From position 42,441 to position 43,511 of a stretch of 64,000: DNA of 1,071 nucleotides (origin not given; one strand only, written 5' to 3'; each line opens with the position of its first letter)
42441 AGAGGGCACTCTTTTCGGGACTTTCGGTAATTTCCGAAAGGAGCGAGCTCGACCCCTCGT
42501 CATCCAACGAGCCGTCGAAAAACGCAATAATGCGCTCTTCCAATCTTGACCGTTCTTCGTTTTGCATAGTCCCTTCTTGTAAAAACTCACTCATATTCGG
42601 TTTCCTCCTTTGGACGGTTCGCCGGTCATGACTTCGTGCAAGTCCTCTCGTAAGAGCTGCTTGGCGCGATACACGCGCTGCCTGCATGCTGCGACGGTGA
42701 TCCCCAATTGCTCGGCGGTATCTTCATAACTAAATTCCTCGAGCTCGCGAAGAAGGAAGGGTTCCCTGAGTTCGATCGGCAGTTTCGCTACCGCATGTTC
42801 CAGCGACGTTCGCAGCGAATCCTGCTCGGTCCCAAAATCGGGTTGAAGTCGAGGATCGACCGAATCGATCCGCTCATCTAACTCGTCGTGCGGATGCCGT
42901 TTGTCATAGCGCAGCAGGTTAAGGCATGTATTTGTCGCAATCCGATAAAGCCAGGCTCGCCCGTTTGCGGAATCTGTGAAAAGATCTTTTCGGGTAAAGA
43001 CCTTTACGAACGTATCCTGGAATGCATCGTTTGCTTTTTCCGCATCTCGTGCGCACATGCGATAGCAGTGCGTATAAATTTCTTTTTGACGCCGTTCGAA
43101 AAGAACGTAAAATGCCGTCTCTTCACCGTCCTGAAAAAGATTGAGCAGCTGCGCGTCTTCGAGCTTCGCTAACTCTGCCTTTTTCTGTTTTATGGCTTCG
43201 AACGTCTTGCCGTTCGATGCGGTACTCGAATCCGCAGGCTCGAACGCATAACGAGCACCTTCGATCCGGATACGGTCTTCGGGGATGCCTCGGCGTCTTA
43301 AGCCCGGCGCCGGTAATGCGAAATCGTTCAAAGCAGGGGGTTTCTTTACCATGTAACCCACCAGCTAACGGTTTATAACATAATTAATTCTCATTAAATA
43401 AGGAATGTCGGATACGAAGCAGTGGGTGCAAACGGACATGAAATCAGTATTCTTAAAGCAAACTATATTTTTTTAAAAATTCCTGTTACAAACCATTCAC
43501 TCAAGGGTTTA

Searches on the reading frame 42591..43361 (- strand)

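Call 68: search_protein_families(library=pfam, proteins=[window:42591-43361:-], max_evalue=0.001)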
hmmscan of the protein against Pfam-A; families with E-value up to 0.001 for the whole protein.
window:42591-43361:- (256 aa): 3 families
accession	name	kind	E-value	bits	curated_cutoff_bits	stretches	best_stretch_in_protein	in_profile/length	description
PF08281.18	Sigma70_r4_2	-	1.3e-15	57.2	25.7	1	186-237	3-54/54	Sigma-70, region 4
PF04542.20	Sigma70_r2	-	9.3e-12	45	24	1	87-155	1-70/71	Sigma-70 region 2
PF04545.22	Sigma70_r4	-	0.00026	20.9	24.1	1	191-239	2-50/50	Sigma-70, region 4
